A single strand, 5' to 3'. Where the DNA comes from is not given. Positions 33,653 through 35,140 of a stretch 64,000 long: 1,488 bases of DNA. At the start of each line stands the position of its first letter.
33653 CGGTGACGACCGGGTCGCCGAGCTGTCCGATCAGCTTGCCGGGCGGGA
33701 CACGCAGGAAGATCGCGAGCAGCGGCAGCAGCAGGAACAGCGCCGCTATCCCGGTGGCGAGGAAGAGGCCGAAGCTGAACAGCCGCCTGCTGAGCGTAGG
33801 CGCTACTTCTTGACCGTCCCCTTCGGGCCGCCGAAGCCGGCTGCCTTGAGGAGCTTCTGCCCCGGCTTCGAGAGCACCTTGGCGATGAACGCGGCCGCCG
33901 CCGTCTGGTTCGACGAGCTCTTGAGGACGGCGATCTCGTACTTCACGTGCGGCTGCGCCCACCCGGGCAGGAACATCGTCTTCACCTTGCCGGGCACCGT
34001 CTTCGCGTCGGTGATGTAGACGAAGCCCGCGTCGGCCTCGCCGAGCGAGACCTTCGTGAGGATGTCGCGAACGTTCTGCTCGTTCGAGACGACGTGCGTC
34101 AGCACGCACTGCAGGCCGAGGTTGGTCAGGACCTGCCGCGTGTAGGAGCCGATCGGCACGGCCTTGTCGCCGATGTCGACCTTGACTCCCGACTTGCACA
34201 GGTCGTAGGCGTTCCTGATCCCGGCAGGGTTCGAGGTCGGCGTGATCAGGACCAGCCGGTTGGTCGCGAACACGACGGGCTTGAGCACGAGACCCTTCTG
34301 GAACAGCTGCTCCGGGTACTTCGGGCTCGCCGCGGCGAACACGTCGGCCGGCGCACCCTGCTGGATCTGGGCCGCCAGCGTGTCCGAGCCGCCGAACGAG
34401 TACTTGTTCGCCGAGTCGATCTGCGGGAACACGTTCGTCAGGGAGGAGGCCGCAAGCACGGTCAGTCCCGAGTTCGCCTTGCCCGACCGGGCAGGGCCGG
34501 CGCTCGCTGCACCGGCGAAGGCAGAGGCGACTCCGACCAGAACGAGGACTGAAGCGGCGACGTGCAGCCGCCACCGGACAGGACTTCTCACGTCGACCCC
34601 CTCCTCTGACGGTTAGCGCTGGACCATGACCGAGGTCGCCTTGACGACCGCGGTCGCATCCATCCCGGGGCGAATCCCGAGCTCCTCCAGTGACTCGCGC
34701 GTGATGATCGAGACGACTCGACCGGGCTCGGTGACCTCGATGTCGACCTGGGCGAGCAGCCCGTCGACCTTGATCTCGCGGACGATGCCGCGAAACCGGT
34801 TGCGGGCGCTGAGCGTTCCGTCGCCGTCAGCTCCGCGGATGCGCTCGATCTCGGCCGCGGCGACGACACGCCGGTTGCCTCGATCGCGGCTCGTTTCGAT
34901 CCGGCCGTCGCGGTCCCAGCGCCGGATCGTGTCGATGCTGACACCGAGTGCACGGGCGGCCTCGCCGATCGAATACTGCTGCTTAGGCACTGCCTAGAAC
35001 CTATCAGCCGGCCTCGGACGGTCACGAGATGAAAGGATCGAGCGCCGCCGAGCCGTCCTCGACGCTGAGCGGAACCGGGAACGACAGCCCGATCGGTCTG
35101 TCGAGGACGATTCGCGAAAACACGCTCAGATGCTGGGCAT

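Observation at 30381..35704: Recurring 17-bp dyad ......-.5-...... at three promoters around the molybdate genes: candidate operator of the HTH-TOBE regulator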

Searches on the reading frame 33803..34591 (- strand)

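Call 7: search_protein_families(library=pfam, proteins=[window:33803-34591:-], max_evalue=0.01)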
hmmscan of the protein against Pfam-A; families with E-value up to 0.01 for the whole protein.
window:33803-34591:- (262 aa): 3 families
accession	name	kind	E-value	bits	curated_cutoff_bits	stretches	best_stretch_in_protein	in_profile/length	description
PF13531.11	SBP_bac_11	-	2e-43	149.2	25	1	63-253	29-226/227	Bacterial extracellular solute-binding protein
PF01547.30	SBP_bac_1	-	8.2e-14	52.7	26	1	63-246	27-307/307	Bacterial extracellular solute-binding protein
PF12727.12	PBP_like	-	0.0055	16.3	27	0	58-193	13-152/193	PBP superfamily domain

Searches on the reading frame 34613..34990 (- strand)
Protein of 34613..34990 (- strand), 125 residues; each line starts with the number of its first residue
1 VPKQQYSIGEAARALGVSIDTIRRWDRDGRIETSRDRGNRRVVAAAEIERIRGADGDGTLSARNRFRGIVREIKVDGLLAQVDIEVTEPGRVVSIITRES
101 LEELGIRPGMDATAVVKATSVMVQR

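Call 7: search_protein_families(library=pfam, proteins=[window:34613-34990:-], max_evalue=0.01)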
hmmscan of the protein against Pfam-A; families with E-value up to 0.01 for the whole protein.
window:34613-34990:- (125 aa): 9 families
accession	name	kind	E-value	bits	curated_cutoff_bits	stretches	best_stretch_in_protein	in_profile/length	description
PF03459.23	TOBE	-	2.4e-12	47.3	22.3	1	61-123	2-64/64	TOBE domain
PF00376.29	MerR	-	7.4e-12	45.3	28.2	1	7-42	1-37/38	MerR family regulatory protein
PF13411.12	MerR_1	-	1.4e-08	35.1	21.6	1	6-52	1-47/69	MerR HTH family regulatory protein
PF12728.13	HTH_17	-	3.1e-07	31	27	1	6-50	2-45/51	Helix-turn-helix domain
PF13518.12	HTH_28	-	5e-05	23.7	25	1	4-27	11-34/52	Helix-turn-helix domain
PF01527.26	HTH_Tnp_1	-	0.00017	22.2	24.1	1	4-51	22-70/75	Transposase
PF13384.12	HTH_23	-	0.0015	18.7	24.6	1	2-25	14-37/50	Homeodomain-like domain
PF12964.13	DUF3853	-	0.0023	18.5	22.1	1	3-45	44-86/97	Protein of unknown function (DUF3853)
PF13551.12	HTH_29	-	0.0068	16.9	28.1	0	6-26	12-33/64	Winged helix-turn helix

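Call 8: search_protein_families(library=ncbifam, proteins=[window:34613-34990:-], max_evalue=0.01)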
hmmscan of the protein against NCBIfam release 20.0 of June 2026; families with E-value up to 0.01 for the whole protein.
window:34613-34990:- (125 aa): 12 families
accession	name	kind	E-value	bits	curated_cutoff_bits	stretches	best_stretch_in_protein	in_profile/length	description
TIGR00638.1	Mop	subfamily_domain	5e-18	64.9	55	1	60-123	3-66/70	molybdenum-pterin binding domain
NF040840.2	tungstate_WtpC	equivalog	2.5e-08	33.6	440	1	59-123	284-346/347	tungstate ABC transporter ATP-binding protein WtpC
TIGR01764.1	excise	domain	1.1e-06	28.9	28.8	1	6-42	2-37/49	excisionase family DNA-binding protein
NF047375.1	HeatShock_HspR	equivalog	8.2e-06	25.7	105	1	5-53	3-51/92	heat shock protein transcriptional repressor HspR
NF033518.0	transpos_IS607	equivalog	2.1e-05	24.1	110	1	10-54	2-46/187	IS607 family transposase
TIGR02142.1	modC_ABC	equivalog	2.7e-05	23.6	285.05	1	59-121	291-352/353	molybdenum ABC transporter ATP-binding protein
TIGR02047.1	CadR-PbrR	equivalog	0.00064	19.7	151.45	1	8-52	3-48/127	Cd(II)/Pb(II)-responsive transcriptional regulator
NF007957.0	PRK10676.1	equivalog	0.0025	17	369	1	61-124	125-189/263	molybdenum-dependent transcriptional regulator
TIGR03453.1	partition_RepA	equivalog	0.0025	16.7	348.45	1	5-54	33-83/387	plasmid partitioning protein RepA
NF033787.1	HTH_BldC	subfamily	0.0031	17.3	77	1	9-51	6-48/49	BldC family transcriptional regulator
TIGR02051.1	MerR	equivalog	0.0044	17.3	150.85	1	8-52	2-47/124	mercury resistance transcriptional regulator MerR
NF041265.1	NadS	equivalog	0.0046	17.2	60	1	7-34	45-72/94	NadS family protein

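Call 13: find_homologous_proteins(query=window:34613-34990:-, max_evalue=0.00001)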
Query window:34613-34990:- (125 aa): 7870 proteins with E <= 0.00001 among 8000 candidates; the best 120 are listed.
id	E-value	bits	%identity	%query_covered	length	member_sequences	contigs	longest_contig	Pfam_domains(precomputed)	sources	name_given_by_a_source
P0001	4.7e-65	235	90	100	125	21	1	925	PF12728.14,PF00376.30,PF13411.13,PF03459.24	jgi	-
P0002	5.7e-65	234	91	100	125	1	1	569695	PF12728.14,PF00376.30,PF13411.13,PF03459.24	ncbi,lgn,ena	-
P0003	3.2e-64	232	89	100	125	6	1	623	PF12728.14,PF00376.30,PF13411.13,PF03459.24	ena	-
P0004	5.0e-64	231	89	100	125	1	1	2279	PF12728.14,PF00376.30,PF13411.13,PF03459.24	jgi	jgi:molybdopterin-binding protein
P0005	5.5e-64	231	90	100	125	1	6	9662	PF12728.14,PF00376.30,PF13411.13,PF03459.24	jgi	jgi:molybdopterin-binding protein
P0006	6.1e-64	231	88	100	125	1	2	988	PF12728.14,PF00376.30,PF13411.13,PF03459.24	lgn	-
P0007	7.9e-64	231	88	100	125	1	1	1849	PF12728.14,PF00376.30,PF13411.13,PF03459.24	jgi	jgi:molybdopterin-binding protein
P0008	8.4e-64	231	90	100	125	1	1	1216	PF12728.14,PF00376.30,PF13411.13,PF03459.24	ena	-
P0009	1.3e-63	230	90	100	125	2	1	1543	PF12728.14,PF00376.30,PF13411.13,PF03459.24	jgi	jgi:molybdopterin-binding protein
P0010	1.3e-63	230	90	100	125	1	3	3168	PF12728.14,PF00376.30,PF13411.13,PF03459.24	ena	-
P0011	2.4e-63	229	88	100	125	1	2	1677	PF12728.14,PF00376.30,PF13411.13,PF03459.24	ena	-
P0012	3.4e-63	229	88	100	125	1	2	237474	PF12728.14,PF00376.30,PF13411.13,PF03459.24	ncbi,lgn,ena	-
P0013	3.5e-63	229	88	100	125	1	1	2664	PF12728.14,PF00376.30,PF13411.13,PF03459.24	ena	-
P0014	4.0e-63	228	89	100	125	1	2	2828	PF12728.14,PF00376.30,PF13411.13,PF03459.24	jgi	jgi:molybdopterin-binding protein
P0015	4.4e-63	228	88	100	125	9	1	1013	PF12728.14,PF00376.30,PF13411.13,PF03459.24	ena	-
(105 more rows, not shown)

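Call 15: find_related_loci(query=A1, collection=genome_contigs, flank=10000)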
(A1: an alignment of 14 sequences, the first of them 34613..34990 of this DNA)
Query A1 (125 aa) in genome_contigs; peptide patterns used: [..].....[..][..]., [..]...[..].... (x = any residue, [..] = any of these).
599 stretches matched a pattern (row limit reached: there are more); 534 encode a relative of the query (tblastn E <= 1e-3); the best 80 are kept; 80 distinct loci.
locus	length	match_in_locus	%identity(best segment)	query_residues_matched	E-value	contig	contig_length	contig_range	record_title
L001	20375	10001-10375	90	1-125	2e-70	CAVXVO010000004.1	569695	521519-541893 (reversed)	MAG: uncultured Actinomycetes bacterium isolate MFD06714.bin.1.149 genome assembly, contig: contig_22199, whole genome s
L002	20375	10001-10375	87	1-125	4e-69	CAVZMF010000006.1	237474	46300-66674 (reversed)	MAG: uncultured Actinomycetes bacterium isolate MFD02159.bin.2.51 genome assembly, contig: contig_30820, whole genome sh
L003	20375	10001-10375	87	1-125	7e-69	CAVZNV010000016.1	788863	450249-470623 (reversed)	MAG: uncultured Actinomycetes bacterium isolate MFD05521.bin.2.29 genome assembly, contig: contig_40666, whole genome sh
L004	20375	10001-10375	67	1-125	1e-55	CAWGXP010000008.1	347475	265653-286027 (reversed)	MAG: uncultured Actinomycetes bacterium isolate MFD02242.bin.2.310 genome assembly, contig: contig_60064, whole genome s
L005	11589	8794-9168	69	1-125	2e-55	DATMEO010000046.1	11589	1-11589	MAG TPA_asm: Gaiellaceae bacterium isolate SMAG_U13438 k141_4254657, whole genome shotgun sequence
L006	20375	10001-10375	69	1-125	3e-55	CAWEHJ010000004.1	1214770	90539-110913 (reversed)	MAG: uncultured Gaiellaceae bacterium isolate MFD09018.bin.2.42 genome assembly, contig: contig_4806, whole genome shotg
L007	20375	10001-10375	68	1-125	5e-55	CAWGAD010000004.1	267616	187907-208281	MAG: uncultured Gaiellaceae bacterium isolate MFD06742.bin.3.587 genome assembly, contig: contig_16205, whole genome sho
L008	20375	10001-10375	68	1-125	1e-54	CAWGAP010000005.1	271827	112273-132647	MAG: uncultured Gaiellaceae bacterium isolate MFD06742.bin.2.100 genome assembly, contig: contig_18931, whole genome sho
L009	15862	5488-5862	68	1-125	6e-55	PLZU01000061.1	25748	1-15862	MAG: Actinomycetota bacterium isolate palsa_739 73.20120700_P3D.111_contig_136990, whole genome shotgun sequence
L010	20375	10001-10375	66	1-125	3e-54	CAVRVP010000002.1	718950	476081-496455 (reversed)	MAG: uncultured Actinomycetes bacterium isolate MFD02242.bin.2.316 genome assembly, contig: contig_14564, whole genome s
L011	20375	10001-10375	69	1-125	4e-54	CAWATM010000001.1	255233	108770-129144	MAG: uncultured Gaiellaceae bacterium isolate MFD02840.bin.1.248 genome assembly, contig: contig_1112, whole genome shot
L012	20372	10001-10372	69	1-124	4e-54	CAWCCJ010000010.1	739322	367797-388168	MAG: uncultured Actinomycetes bacterium isolate MFD08700.bin.2.94 genome assembly, contig: contig_3182, whole genome sho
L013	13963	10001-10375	67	1-125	5e-54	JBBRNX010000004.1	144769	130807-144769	MAG: Gaiellales bacterium isolate La1_metabat2.215 LA1C_B2.215_k141_1043341L_144769_cov_49.2078, whole genome shotgun se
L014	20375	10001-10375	67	1-125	7e-54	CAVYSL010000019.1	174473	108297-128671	MAG: uncultured Gaiellaceae bacterium isolate MFD05567.bin.2.80 genome assembly, contig: contig_75070, whole genome shot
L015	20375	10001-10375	67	1-125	1e-53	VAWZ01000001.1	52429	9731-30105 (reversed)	MAG: Actinobacteria bacterium isolate AC_19 14_1009_16_30cm_scaffold_2072, whole genome shotgun sequence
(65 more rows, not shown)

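Call 30: search_dna_similar(query=window:34613-34990:-, collection=plasmids, mode=protein, max_rows=40, max_evalue=1e-8)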
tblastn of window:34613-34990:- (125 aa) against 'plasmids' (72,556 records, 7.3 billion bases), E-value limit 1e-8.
Records with a match: 8; places in all: 8; records where one place covers at least 80% of the query: 8.
Best place of each record, by identity: <60% 8.
By first word of the organism name: Streptomyces 2; Pseudonocardia 2; Nonomuraea 1; Candidatus 1; Nocardia 1; Rhodococcus 1.
By predicted mobility (MOB-suite, as given by PLSDB): mobilizable 4; non-mobilizable 4.
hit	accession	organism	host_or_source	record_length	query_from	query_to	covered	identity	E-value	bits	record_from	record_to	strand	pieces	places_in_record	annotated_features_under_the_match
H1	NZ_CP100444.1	Streptomyces rimosus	pure culture,OTC cluster deletion ...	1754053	4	123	96%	49.2%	2e-22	97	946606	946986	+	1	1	record has no annotation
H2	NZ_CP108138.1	Streptomyces sp. NBC_00184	-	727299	4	125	98%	47.7%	7e-25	104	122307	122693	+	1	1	helix-turn-helix transcriptional regulator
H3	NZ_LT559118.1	Nonomuraea gerenzanensis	-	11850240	6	124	95%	48.0%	7e-22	96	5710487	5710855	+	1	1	none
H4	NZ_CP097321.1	Candidatus Mycobacterium methanotrophicum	mixed culture,Cave biofilm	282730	8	124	94%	41.3%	9e-15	76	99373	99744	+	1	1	TOBE domain-containing protein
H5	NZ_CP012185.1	Pseudonocardia sp. EC080619-01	Apterostigma dentigerum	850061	1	124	99%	38.6%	5e-15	77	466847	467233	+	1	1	TOBE domain-containing protein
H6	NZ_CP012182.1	Pseudonocardia sp. EC080610-09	Apterostigma dentigerum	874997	1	124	99%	38.6%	6e-15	77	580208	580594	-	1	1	TOBE domain-containing protein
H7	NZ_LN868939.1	Nocardia farcinica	not known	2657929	8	124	94%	39.5%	3e-14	74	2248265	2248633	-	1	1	none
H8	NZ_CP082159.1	Rhodococcus opacus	bacterial isolate,soil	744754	1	124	99%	34.8%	4e-13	71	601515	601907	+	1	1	helix-turn-helix transcriptional regulator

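Call 31: get_annotated_region(hit=H2, flank=4000)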
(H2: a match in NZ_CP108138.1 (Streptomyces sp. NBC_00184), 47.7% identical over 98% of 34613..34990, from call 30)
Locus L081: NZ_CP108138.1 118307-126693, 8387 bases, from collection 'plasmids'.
description: Streptomyces sp. NBC_00184 plasmid unnamed1, complete sequence
organism: Streptomyces sp. NBC_00184 (NCBI taxid 2975673)
taxonomy: Bacteria; Actinomycetota; Actinomycetes; Kitasatosporales; Streptomycetaceae; Streptomyces; Streptomyces sp. NBC 00184
host: -; source: -; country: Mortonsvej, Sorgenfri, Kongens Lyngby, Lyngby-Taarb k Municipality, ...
typing (MOB-suite, as given by PLSDB): non-mobilizable
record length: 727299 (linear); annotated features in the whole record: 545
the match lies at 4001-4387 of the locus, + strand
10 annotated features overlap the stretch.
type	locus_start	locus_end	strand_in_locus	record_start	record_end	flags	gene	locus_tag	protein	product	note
CDS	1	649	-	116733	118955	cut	-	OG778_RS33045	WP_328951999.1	NADP-dependent isocitrate dehydrogenase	GO:0006099 - tricarboxylic acid cycle [Evidence IEA]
CDS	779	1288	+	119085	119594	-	-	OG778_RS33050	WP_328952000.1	tetratricopeptide repeat protein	-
CDS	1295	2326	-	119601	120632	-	-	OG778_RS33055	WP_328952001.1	glutathione S-transferase C-terminal domain-containing protein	-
CDS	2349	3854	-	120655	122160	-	-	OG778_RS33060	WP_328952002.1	MFS transporter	-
CDS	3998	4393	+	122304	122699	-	-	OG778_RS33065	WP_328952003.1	helix-turn-helix transcriptional regulator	-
CDS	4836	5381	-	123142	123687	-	-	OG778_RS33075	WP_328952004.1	DUF1697 domain-containing protein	-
CDS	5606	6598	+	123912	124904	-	dhaK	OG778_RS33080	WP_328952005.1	dihydroxyacetone kinase subunit DhaK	GO:0006071 - glycerol metabolic process [Evidence IEA]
CDS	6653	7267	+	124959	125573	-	dhaL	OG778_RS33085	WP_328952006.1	dihydroxyacetone kinase subunit DhaL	GO:0006071 - glycerol metabolic process [Evidence IEA]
CDS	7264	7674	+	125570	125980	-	-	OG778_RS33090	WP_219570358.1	PTS fructose transporter subunit IIA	-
CDS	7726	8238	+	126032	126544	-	-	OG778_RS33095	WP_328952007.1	NUDIX domain-containing protein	-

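Call 32: get_annotated_region(hit=H4, flank=4000)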
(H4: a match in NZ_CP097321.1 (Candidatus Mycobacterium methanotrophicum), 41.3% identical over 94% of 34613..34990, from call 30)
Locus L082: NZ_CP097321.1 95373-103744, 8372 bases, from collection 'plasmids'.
description: Candidatus Mycobacterium methanotrophicum isolate Sulfur Cave plasmid unnamed, complete sequence
organism: Candidatus Mycobacterium methanotrophicum (NCBI taxid 2943498)
taxonomy: Bacteria; Actinomycetota; Actinomycetes; Mycobacteriales; Mycobacteriaceae; Mycobacterium; Candidatus Mycobacterium methanotrophicum
host: -; source: mixed culture,Cave biofilm; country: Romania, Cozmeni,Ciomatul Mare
typing (MOB-suite, as given by PLSDB): non-mobilizable
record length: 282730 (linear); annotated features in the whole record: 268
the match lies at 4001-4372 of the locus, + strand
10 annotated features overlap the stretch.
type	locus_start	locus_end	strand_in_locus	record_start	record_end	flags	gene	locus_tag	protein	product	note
CDS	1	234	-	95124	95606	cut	-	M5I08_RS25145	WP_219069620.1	MogA/MoaB family molybdenum cofactor biosynthesis protein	-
CDS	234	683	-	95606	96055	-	moaC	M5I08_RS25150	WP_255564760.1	cyclic pyranopterin monophosphate synthase MoaC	GO:0006777 - Mo-molybdopterin cofactor biosynthetic process [Evidence IEA]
CDS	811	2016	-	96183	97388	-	-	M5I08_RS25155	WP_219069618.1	gephyrin-like molybdotransferase Glp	-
CDS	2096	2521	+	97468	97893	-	-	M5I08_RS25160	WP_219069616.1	molybdenum cofactor biosynthesis protein MoaE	GO:0006777 - Mo-molybdopterin cofactor biosynthetic process [Evidence IEA]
CDS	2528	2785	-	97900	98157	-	-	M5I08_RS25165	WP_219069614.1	MoaD/ThiS family protein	-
CDS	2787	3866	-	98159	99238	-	moaA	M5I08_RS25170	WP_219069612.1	GTP 3',8-cyclase MoaA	GO:0006777 - Mo-molybdopterin cofactor biosynthetic process [Evidence IEA]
CDS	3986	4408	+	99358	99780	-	-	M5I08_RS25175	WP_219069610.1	TOBE domain-containing protein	-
CDS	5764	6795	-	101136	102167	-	-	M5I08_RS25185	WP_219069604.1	LLM class flavin-dependent oxidoreductase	-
CDS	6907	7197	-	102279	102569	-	-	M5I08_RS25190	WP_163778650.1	WXG100 family type VII secretion target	-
CDS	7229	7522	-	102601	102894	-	-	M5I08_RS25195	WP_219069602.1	WXG100 family type VII secretion target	-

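Call 33: get_annotated_region(hit=H5, flank=4000)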
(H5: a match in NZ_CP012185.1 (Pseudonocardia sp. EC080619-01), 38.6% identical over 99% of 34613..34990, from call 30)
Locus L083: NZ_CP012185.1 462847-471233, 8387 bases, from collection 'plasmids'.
description: Pseudonocardia sp. EC080619-01 plasmid pBCI1-2, complete sequence
organism: Pseudonocardia sp. EC080619-01 (NCBI taxid 1096856)
taxonomy: Bacteria; Actinomycetota; Actinomycetes; Pseudonocardiales; Pseudonocardiaceae; Pseudonocardia; Pseudonocardia sp. EC080619-01
host: -; source: Apterostigma dentigerum; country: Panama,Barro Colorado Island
typing (MOB-suite, as given by PLSDB): mobilizable; relaxase MOBF
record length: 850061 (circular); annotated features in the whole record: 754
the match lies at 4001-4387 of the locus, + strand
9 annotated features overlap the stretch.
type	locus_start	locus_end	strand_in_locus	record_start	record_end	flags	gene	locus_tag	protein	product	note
CDS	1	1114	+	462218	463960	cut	-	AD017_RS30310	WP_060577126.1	ABC transporter ATP-binding protein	-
CDS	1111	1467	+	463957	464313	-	-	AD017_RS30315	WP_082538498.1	CHY zinc finger protein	-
CDS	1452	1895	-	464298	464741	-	cynS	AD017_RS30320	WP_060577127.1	cyanase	GO:0009636 - response to toxic substance [Evidence IEA]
CDS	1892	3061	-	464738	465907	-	-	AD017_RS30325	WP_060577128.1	NAD-dependent formate dehydrogenase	-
CDS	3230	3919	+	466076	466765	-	-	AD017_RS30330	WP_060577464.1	M24 family metallopeptidase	GO:0006508 - proteolysis [Evidence IEA]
CDS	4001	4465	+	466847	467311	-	-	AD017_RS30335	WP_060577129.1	TOBE domain-containing protein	-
CDS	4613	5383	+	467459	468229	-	-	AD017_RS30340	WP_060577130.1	phosphotransferase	-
CDS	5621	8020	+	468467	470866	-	-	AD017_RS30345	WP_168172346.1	galactose oxidase early set domain-containing protein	-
CDS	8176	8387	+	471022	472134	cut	-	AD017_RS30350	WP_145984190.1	hypothetical protein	-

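Call 34: get_annotated_region(hit=H8, flank=4000)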
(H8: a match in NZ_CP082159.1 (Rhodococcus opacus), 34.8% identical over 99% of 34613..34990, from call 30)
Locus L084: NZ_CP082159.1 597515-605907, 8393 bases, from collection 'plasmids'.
description: Rhodococcus opacus strain DSM 44186 plasmid pRop44186_a, complete sequence
organism: Rhodococcus opacus (NCBI taxid 37919)
taxonomy: Bacteria; Actinomycetota; Actinomycetes; Mycobacteriales; Nocardiaceae; Rhodococcus; Rhodococcus opacus
host: -; source: bacterial isolate,soil; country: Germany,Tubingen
typing (MOB-suite, as given by PLSDB): mobilizable; replicon rep_cluster_313; relaxase MOBP,MOBP
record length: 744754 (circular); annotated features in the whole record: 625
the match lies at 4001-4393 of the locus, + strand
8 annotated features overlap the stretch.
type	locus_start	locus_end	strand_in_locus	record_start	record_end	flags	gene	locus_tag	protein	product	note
CDS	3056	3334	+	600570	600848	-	-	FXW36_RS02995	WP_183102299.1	hypothetical protein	-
CDS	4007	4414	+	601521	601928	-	-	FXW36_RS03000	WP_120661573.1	helix-turn-helix transcriptional regulator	-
CDS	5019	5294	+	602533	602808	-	-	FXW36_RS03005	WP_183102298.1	hypothetical protein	-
CDS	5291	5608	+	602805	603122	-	-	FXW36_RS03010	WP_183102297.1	DUF485 domain-containing protein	-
CDS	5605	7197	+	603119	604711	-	-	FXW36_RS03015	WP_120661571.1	cation acetate symporter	-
CDS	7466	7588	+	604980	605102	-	-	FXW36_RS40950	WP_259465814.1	hypothetical protein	-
CDS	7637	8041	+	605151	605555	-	-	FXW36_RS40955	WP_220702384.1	helix-turn-helix domain-containing protein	-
CDS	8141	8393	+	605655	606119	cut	-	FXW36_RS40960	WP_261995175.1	IS30 family transposase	-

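Call 49: get_annotated_region(hit=H3, flank=4000)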
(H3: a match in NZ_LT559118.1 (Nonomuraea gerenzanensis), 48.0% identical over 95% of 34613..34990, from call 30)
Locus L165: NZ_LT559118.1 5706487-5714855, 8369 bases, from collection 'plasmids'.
description: Nonomuraea gerenzanensis isolate nono1 plasmid I, complete sequence
organism: Nonomuraea gerenzanensis (NCBI taxid 93944)
taxonomy: Bacteria; Actinomycetota; Actinomycetes; Streptosporangiales; Streptosporangiaceae; Nonomuraea; Nonomuraea gerenzanensis
host: -; source: -; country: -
typing (MOB-suite, as given by PLSDB): non-mobilizable
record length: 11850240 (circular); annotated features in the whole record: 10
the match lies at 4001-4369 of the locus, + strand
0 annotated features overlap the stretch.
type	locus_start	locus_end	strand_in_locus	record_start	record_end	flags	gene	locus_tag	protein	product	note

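Call 50: get_annotated_region(hit=H7, flank=4000)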
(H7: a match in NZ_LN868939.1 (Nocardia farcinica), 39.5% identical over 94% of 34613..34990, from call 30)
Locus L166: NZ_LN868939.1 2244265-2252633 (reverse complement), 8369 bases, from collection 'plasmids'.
description: Nocardia farcinica strain NCTC11134 plasmid 2, complete sequence
organism: Nocardia farcinica (NCBI taxid 37329)
taxonomy: Bacteria; Actinomycetota; Actinomycetes; Mycobacteriales; Nocardiaceae; Nocardia; Nocardia farcinica
host: -; source: not known; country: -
typing (MOB-suite, as given by PLSDB): non-mobilizable
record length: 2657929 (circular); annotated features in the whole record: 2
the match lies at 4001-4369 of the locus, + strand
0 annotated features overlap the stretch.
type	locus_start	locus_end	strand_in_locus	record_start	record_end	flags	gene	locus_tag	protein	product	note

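Call 51: get_annotated_region(hit=H1, flank=4000)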
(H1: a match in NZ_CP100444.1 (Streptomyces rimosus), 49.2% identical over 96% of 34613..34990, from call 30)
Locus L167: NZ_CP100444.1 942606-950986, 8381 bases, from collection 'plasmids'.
description: Streptomyces rimosus subsp. rimosus strain DV3 plasmid pSRIMDV3, complete sequence
organism: Streptomyces rimosus (NCBI taxid 132474)
taxonomy: Bacteria; Actinomycetota; Actinomycetes; Kitasatosporales; Streptomycetaceae; Streptomyces; Streptomyces rimosus
host: -; source: pure culture,OTC cluster deletion mutant of Streptomyces rimosus subsp. rimosus HP126; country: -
typing (MOB-suite, as given by PLSDB): mobilizable; replicon rep_cluster_1974; relaxase MOBF
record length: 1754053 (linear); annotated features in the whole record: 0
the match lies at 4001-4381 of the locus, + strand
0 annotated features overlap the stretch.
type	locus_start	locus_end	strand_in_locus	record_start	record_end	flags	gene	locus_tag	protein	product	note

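Call 80: search_solved_structures(query=window:34613-34990:-, max_evalue=0.001)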
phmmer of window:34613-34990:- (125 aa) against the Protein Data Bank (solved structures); distinct sequences matched with E-value up to 0.001: 6.
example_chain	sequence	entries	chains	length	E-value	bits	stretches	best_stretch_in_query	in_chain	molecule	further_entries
1h9j_A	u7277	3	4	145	2.4e-16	63.2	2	59-122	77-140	MOLYBDENUM-BINDING-PROTEIN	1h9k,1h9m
1gug_A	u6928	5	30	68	2.8e-10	43.7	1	59-123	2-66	MOLYBDATE BINDING PROTEIN II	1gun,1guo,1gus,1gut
9bem_A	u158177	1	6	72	6.7e-08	36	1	60-123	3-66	Molybdenum-pterin-binding protein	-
9bed_A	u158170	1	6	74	7.4e-08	35.9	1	60-123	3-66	Molybdenum-pterin-binding protein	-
9beb_A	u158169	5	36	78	8.8e-08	35.6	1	60-123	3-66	Molybdenum-pterin binding domain-containing protein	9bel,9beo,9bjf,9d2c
1fr3_A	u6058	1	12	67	0.00048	23.6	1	60-123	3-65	MOLYBDATE/TUNGSTATE BINDING PROTEIN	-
